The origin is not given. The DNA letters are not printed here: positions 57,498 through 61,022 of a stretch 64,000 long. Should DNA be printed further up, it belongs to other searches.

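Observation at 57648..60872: Giant FlgL (1074 aa) built from an iterated NDG module that also occurs in the hook protein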

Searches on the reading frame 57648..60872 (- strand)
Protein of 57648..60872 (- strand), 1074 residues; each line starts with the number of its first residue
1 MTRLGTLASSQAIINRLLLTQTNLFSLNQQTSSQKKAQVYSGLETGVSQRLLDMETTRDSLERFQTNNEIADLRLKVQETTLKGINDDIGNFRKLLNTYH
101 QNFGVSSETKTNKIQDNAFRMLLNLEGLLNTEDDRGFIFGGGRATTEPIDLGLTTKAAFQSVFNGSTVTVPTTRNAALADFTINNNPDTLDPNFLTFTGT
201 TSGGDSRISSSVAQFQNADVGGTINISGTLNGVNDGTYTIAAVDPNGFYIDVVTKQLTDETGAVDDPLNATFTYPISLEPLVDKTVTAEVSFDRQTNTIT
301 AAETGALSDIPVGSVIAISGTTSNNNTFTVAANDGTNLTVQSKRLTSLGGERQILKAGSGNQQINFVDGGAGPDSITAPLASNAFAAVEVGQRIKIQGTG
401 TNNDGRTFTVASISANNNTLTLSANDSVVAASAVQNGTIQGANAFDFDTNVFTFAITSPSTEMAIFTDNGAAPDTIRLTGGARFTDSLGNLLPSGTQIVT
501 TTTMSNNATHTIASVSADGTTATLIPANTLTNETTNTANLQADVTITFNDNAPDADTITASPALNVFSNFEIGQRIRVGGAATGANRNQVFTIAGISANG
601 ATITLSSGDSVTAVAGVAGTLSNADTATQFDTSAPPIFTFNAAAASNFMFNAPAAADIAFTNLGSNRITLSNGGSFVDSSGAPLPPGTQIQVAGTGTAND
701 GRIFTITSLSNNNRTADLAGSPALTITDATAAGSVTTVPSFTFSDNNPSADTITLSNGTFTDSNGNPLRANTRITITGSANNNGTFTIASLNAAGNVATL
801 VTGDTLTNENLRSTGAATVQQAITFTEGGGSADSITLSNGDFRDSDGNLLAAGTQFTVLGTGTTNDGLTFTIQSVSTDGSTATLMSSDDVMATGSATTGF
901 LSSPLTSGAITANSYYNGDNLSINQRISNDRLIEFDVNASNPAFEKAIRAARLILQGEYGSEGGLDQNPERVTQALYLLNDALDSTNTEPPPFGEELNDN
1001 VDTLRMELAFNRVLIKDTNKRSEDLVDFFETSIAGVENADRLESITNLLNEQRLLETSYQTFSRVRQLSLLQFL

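Call 4: search_protein_families(library=pfam, proteins=[window:57648-60872:-], max_evalue=0.01)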
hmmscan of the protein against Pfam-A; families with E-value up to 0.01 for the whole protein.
window:57648-60872:- (1074 aa): 1 family
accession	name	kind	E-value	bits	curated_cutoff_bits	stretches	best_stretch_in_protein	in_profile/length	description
PF00700.27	Flagellin_C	-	0.0028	18.4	23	0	996-1074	6-86/86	Bacterial flagellin C-terminal helical region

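Call 6: search_protein_families(library=ncbifam, proteins=[window:57648-60872:-], max_evalue=0.01)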
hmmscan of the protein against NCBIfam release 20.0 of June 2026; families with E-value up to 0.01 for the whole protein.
window:57648-60872:- (1074 aa): 3 families
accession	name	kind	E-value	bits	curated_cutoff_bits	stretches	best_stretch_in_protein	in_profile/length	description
NF006489.0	PRK08913.1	equivalog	3.3e-21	76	217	2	2-167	3-165/303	flagellin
NF004669.0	PRK06008.1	equivalog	8.7e-14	51.6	230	2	6-183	8-181/348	flagellar hook-associated family protein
TIGR02550.1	flagell_flgL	equivalog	2.7e-12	46.7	127.2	2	4-156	2-152/387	flagellar hook-associated protein FlgL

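Call 12: find_homologous_proteins(query=window:57648-60872:-, max_evalue=0.00001)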
Query window:57648-60872:- (1074 aa): 45 proteins with E <= 0.00001 among 8000 candidates.
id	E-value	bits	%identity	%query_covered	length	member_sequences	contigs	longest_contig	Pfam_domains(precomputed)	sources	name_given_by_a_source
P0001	0.0e+0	2245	100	100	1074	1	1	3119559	-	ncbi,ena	-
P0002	2.7e-215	736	45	58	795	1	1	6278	PF00669.26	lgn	-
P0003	9.8e-212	724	46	57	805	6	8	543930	-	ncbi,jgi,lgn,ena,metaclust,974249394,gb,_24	metaclust:\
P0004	2.6e-211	723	45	59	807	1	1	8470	-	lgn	-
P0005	3.2e-209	716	45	61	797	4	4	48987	-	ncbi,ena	-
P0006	1.1e-204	701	43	61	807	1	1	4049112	-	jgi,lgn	jgi:flagellar hook-associated protein 3 FlgL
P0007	1.3e-204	700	43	59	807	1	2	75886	-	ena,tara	tara:strand:+ start:2841 stop:5264 length:2424 start_codon:yes stop_codon:yes gene_type:complete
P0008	2.3e-203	696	46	56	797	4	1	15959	-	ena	-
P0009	2.3e-203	696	44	59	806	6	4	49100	-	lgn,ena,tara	tara:strand:+ start:1521 stop:3941 length:2421 start_codon:yes stop_codon:yes gene_type:complete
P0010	4.4e-199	682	47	56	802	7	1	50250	-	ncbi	-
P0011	9.5e-196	671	45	56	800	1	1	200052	-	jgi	jgi:flagellin-like hook-associated protein FlgL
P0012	6.0e-194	665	46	56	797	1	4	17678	-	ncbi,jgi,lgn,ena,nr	ncbi:MAG: hypothetical protein COW30_02605 [Rhodospirillales bacterium CG15_BIG_FIL_POST_REV_8_21_14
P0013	8.7e-194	664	37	68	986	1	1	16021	PF13953.13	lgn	-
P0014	9.2e-192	658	45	58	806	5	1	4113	-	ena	-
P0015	3.1e-190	653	43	58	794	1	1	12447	PF00669.26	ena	-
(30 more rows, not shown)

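Call 13: find_encoding_contigs(protein=P0001, flank=3000, max_places=3)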
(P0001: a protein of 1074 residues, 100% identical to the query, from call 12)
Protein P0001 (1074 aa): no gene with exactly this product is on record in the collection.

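Call 33: find_related_loci(query=A2, collection=genome_contigs, flank=6000)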
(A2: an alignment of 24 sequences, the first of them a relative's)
Query A2 (1074 aa) in genome_contigs; peptide patterns used: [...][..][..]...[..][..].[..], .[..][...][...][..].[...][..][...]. (x = any residue, [..] = any of these).
515 stretches matched a pattern; 206 encode a relative of the query (tblastn E <= 1e-3); the best 80 are kept; 76 distinct loci.
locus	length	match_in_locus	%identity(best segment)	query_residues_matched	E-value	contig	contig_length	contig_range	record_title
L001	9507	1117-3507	45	1-1074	8e-139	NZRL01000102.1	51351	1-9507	MAG: Rhodospirillaceae bacterium isolate EAC36 MHASMcontig_414536, whole genome shotgun sequence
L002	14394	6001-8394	46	1-1074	9e-138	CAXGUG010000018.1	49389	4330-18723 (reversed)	MAG TPA_asm: uncultured Rhodospirillaceae bacterium isolate ERR594286_binner23_Refined_27 genome assembly, contig: ERZ11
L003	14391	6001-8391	46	1-1074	2e-132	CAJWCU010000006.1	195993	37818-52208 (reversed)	MAG TPA_asm: uncultured Rhodospirillaceae bacterium isolate ERR599081_bin.38_MetaBAT_v2.12.1_MAG genome assembly, contig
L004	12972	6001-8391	46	1-1074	4e-129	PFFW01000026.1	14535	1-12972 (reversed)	MAG: Rhodospirillales bacterium CG15_BIG_FIL_POST_REV_8_21_14_020_66_15 CG15_8_21_14_0.20_scaffold_1453_c, whole genome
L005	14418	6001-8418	45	1-1074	3e-128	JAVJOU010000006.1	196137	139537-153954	MAG: Rhodospirillales bacterium isolate A1-SPW-30 k141_29662, whole genome shotgun sequence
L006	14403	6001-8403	46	1-1074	9e-128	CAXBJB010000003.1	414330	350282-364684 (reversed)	MAG TPA_asm: uncultured Alphaproteobacteria bacterium isolate ERR2762157_binner12_Refined_11 genome assembly, contig: ER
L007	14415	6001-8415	44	1-1074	3e-127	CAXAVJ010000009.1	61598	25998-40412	MAG TPA_asm: uncultured Rhodospirillaceae bacterium isolate ERR594358_concoct_25 genome assembly, contig: ERZ2772497.316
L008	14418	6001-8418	44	1-1074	1e-124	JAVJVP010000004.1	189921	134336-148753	MAG: Rhodospirillales bacterium isolate C2-GNP5-11 k141_19559, whole genome shotgun sequence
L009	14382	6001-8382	42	1-1074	2e-123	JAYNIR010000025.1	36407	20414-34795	MAG: Rhodospirillaceae bacterium isolate 139544_COM_metabat_bins_2.tsv.187 NODE_1216_length_36407_cov_14.231459, whole g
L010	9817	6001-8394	45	1-1074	2e-122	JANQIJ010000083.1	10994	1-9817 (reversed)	MAG: Rhodospirillales bacterium isolate PL24a_bin.49 k99_4745055, whole genome shotgun sequence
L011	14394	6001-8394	44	1-1067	4e-129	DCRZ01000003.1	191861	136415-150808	MAG TPA_asm: Rhodospirillaceae bacterium UBA1479 UBA1479_contig_660, whole genome shotgun sequence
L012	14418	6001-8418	45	1-1074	2e-127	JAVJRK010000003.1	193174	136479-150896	MAG: Rhodospirillales bacterium isolate D1-CHI-22 k141_13200, whole genome shotgun sequence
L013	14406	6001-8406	46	1-1074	1e-127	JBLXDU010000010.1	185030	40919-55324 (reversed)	MAG: Rhodospirillales bacterium isolate ES20-16 S20maxbin_out.036RE.5K@10, whole genome shotgun sequence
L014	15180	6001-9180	29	1-1074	8e-92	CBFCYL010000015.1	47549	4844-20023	MAG TPA_asm: uncultured Thalassospiraceae bacterium isolate SRR26215677_binner13_Refined_18 genome assembly, contig: ERZ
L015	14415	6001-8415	44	1-1074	2e-131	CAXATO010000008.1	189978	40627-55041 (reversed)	MAG TPA_asm: uncultured Magnetovibrio sp. isolate ERR2752158_binner12_Refined_88 genome assembly, contig: ERZ2772516.108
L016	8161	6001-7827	44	1-1074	4e-84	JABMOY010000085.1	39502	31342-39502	MAG: Rhodospirillales bacterium isolate bin.246 k141_2979623, whole genome shotgun sequence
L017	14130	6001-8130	37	1-1074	2e-78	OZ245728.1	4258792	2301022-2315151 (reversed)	MAG: Rhodospirillales bacterium isolate 3ef33bf5-f570-4a55-9d2c-ce20fd512375 genome assembly, chromosome: 1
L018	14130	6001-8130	37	1-1074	2e-77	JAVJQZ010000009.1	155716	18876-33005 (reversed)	MAG: Rhodospirillales bacterium isolate D1-CHI-11 k141_9210, whole genome shotgun sequence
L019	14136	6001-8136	38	1-1074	1e-72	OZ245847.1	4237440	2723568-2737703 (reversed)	MAG: Rhodospirillales bacterium isolate a3b51f7d-2ba9-4b20-b109-360ef5d28540 genome assembly, chromosome: 1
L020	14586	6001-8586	36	1-1074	1e-72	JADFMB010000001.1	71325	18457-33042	MAG: Proteobacteria bacterium isolate B56T1B8 B56T1B8_NODE480, whole genome shotgun sequence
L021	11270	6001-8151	36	1-1074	6e-72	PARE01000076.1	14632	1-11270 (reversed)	MAG: Magnetovibrio sp. isolate SP115 MHASMcontig_3034719, whole genome shotgun sequence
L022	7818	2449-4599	36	1-1074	3e-68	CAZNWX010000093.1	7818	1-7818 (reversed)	MAG TPA_asm: uncultured Magnetovibrio sp. isolate SRP077602_co3_869 genome assembly, contig: NODE_16741_length_7818_cov_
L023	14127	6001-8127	34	1-1074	2e-67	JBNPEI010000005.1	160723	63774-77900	MAG: Rhodospirillales bacterium isolate fr_S2C249 S2CNODE_47_length_160723_cov_15_115763, whole genome shotgun sequence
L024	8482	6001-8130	34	1-1074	5e-67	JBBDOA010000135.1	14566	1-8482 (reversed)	MAG: Rhodospirillales bacterium isolate LejiaB_58_10 Lejia_B_5216_length_14566_cov_6, whole genome shotgun sequence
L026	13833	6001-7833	39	1-1074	6e-67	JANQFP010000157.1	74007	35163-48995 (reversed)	MAG: Rhodospirillales bacterium isolate PL23a_bin.98 k99_528278, whole genome shotgun sequence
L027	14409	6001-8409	32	1-1074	1e-64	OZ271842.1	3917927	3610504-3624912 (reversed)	MAG: Rhodospirillales bacterium isolate 954aa92f-387c-437e-abc9-445d0f4344b3 genome assembly, chromosome: 1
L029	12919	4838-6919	37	1-1074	5e-64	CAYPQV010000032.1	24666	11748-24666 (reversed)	MAG TPA_asm: uncultured Hyphomicrobiales bacterium isolate SRP287051_co2_181 genome assembly, contig: NODE_4106_length_2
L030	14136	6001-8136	35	1-1074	4e-64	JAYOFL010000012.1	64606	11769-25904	MAG: Rhodospirillales bacterium isolate 139551_S153_metabat_bins_2.tsv.079 NODE_351_length_64606_cov_9.821831, whole gen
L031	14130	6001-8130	38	1-1074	1e-63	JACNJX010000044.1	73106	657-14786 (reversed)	MAG: Alphaproteobacteria bacterium isolate NIOZ-UU45 NIOZ-UU_NODE_298_length_73106_cov_9.62804, whole genome shotgun seq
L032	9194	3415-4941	42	3-1074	1e-61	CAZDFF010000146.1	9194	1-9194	MAG TPA_asm: uncultured Hyphomicrobiales bacterium isolate binchicken_co199_81 genome assembly, contig: NODE_5322_length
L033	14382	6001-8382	32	1-1074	9e-62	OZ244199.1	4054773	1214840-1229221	MAG: Rhodospirillales bacterium isolate b62f0680-0fe0-4926-8eb0-2c82df9b57f3 genome assembly, chromosome: 1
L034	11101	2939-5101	33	1-1074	2e-60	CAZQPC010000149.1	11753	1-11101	MAG TPA_asm: uncultured Magnetovibrio sp. isolate binchicken_co46_96 genome assembly, contig: NODE_10606_length_11753_co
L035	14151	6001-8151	34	1-1074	5e-60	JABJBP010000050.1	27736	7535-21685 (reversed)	MAG: Rhodospirillaceae bacterium isolate SI073_bin34 k141_759602, whole genome shotgun sequence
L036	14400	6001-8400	33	1-1074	9e-60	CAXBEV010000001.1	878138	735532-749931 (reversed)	MAG TPA_asm: uncultured Rhodospirillales bacterium isolate ERR2762125_binner12_Refined_25 genome assembly, contig: ERZ34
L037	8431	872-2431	38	1-1074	3e-59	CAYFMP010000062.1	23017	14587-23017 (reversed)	MAG TPA_asm: uncultured Thalassospiraceae bacterium isolate ERP019367_co2_114 genome assembly, contig: NODE_1604_length_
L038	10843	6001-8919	31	1-1074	5e-59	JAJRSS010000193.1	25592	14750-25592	MAG: Alphaproteobacteria bacterium isolate Dive96_bin1.131 k141_2994157, whole genome shotgun sequence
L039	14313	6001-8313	40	1-1074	9e-58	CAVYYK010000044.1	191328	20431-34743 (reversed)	MAG: uncultured Alphaproteobacteria bacterium isolate MFD05684.bin.2.180 genome assembly, contig: contig_62564, whole ge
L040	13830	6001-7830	37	1-1074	2e-55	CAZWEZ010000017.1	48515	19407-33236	MAG TPA_asm: uncultured Thalassospiraceae bacterium isolate binchicken_co85_32 genome assembly, contig: NODE_431_length_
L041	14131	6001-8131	37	1-1074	3e-60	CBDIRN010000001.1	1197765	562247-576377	MAG: uncultured Rhodospirillales bacterium isolate K1855-m1-bin08 genome assembly, contig: N-K1855-C36, whole genome sho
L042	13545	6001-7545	39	1-1074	5e-55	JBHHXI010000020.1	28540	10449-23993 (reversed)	MAG: Rhodospirillales bacterium isolate D_2_bin.24 NODE_391_length_28540_cov_9.568510, whole genome shotgun sequence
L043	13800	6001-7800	38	3-1074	6e-57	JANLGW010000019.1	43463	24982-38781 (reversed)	MAG: Rhodospirillales bacterium isolate P6-1 k99_121361, whole genome shotgun sequence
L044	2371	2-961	41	215-1074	9e-56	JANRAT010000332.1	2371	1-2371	MAG: Rhodospirillales bacterium isolate MAG_198 P22051_108_S30_metaspades_95325_2371_cov_4, whole genome shotgun sequenc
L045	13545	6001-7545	40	1-1074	1e-53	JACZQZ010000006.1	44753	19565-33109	MAG: Proteobacteria bacterium isolate B18D1T1 B18D1T1_NODE72, whole genome shotgun sequence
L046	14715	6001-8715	33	1-1074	2e-53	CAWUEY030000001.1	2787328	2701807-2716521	MAG: Rhodospirillales bacterium isolate 4fd3a609-4b20-488f-a53c-3ffcb215da44 genome assembly, contig: contig_1, whole ge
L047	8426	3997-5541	39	1-1074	9e-54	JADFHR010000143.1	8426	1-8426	MAG: Proteobacteria bacterium isolate B35T3L14 B35T3L14_NODE7366, whole genome shotgun sequence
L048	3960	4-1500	40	210-1074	5e-54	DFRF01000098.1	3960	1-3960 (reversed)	MAG TPA_asm: Rhodospirillaceae bacterium UBA3470 UBA3470_contig_79779, whole genome shotgun sequence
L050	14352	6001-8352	34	13-1074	7e-53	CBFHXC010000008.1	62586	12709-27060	MAG: Rhodospirillales bacterium isolate Co_bin_279_indstr genome assembly, contig: Co_bin_279_indstr_c8, whole genome sh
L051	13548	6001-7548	36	1-1074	3e-52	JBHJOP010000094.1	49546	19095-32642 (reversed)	MAG: Rhodospirillales bacterium isolate al_S5C208_2 S5Ck119_661028, whole genome shotgun sequence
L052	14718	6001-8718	31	1-1074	3e-51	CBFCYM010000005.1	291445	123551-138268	MAG TPA_asm: uncultured Rhodospirillales bacterium isolate SRR26215674_binner12_Refined_105 genome assembly, contig: ERZ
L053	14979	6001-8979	46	1-1074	7e-51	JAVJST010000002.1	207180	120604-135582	MAG: Rhodospirillales bacterium isolate G1-WW12-23 k141_70221, whole genome shotgun sequence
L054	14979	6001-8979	28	1-1074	5e-53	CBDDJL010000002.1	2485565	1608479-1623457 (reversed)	MAG: Rhodospirillales bacterium isolate 31c28a96-7474-444d-91f1-dcec9bbdbe2f genome assembly, contig: contig_2, whole ge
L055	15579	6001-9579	32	1-1074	3e-50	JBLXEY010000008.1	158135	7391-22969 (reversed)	MAG: Rhodospirillales bacterium isolate ET02-02 T02maxbin_out.002RE.5K@8, whole genome shotgun sequence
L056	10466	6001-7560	38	1-1074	3e-50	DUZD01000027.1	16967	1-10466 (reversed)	MAG TPA_asm: Rhodospirillaceae bacterium isolate MAG_05422_2-02_14 Ga0066829_10000384, whole genome shotgun sequence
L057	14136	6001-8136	42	1-1074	9e-63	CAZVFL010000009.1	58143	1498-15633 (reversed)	MAG TPA_asm: uncultured Thalassospiraceae bacterium isolate binchicken_co202_61 genome assembly, contig: NODE_107_length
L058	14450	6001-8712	31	1-1074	1e-48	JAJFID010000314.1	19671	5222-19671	MAG: Rhodospirillales bacterium isolate OFTM118 OFTM118_313, whole genome shotgun sequence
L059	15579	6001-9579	37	1-1074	2e-48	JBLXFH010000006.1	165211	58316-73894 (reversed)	MAG: Rhodospirillales bacterium isolate ET02-11 T02maxbin_out.044_metabat.1RE.5K@6, whole genome shotgun sequence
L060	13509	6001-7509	39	1-1074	7e-48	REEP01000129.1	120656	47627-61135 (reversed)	MAG: Rhodospirillales bacterium isolate PLM2.Bin41 NODE_51_length_120656_cov_12.3361, whole genome shotgun sequence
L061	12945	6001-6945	36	766-1074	5e-48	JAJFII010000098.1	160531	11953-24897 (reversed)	MAG: Rhodospirillales bacterium isolate OFTM193 OFTM193_97, whole genome shotgun sequence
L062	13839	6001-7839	32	3-1074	1e-47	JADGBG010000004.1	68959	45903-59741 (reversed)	MAG: Alphaproteobacteria bacterium isolate nSSYDbin4 nSSYD_bin4_NODE_97_length_68959_cov_11.328689, whole genome shotgun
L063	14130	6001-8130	37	1-1074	2e-80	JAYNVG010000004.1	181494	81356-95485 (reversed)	MAG: Thalassospiraceae bacterium isolate 139561_S162_metabat_bins_2.tsv.241 NODE_31_length_181494_cov_10.087809, whole g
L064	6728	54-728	48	850-1074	2e-47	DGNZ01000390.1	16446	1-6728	MAG TPA_asm: Rhodospirillaceae bacterium UBA4479 UBA4479_contig_37215, whole genome shotgun sequence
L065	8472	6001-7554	36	7-1074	1e-46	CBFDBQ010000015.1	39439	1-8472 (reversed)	MAG TPA_asm: uncultured Thalassospiraceae bacterium isolate SRR26215676_concoct_119 genome assembly, contig: ERZ25073495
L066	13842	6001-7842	34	3-1074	1e-53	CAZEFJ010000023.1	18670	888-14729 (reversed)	MAG TPA_asm: uncultured Hyphomicrobiales bacterium isolate SRP128015_co1_189 genome assembly, contig: NODE_4090_length_1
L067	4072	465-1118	42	850-1074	1e-46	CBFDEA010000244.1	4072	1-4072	MAG TPA_asm: uncultured Rhodospirillaceae bacterium isolate SRR26215676_concoct_181 genome assembly, contig: ERZ25073495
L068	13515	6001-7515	35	1-1074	6e-46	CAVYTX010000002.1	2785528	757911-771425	MAG: uncultured Alphaproteobacteria bacterium isolate MFD05684.bin.1.360 genome assembly, contig: contig_15438, whole ge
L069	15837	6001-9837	33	1-1074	6e-46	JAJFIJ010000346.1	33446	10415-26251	MAG: Rhodospirillales bacterium isolate OFTM364 OFTM364_345, whole genome shotgun sequence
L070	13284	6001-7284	39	2-1074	6e-46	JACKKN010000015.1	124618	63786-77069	MAG: Hyphomicrobiales bacterium isolate HK-STAS-PROT-66 HK-STAS-PROT-66_15, whole genome shotgun sequence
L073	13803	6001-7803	33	3-1074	3e-45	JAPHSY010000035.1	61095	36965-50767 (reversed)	MAG: Magnetovibrio sp. isolate N3S-Bin_6 c_000000121917, whole genome shotgun sequence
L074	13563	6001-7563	38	1-1074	7e-54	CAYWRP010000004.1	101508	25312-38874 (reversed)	MAG TPA_asm: uncultured Rhodospirillaceae bacterium isolate SRP141376_co4_112 genome assembly, contig: NODE_313_length_1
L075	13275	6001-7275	43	1-1074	2e-44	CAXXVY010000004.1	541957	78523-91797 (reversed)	MAG: Rhodospirillales bacterium isolate 2c1bb9af-74c6-4100-bff3-425e3d5e9a22 genome assembly, contig: contig_4, whole ge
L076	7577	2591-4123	38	1-1074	2e-44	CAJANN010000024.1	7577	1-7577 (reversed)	MAG: uncultured Rhodospirillaceae bacterium isolate Loc080925-5-5m_bin-0134 genome assembly, contig: bin-0134:024/370, w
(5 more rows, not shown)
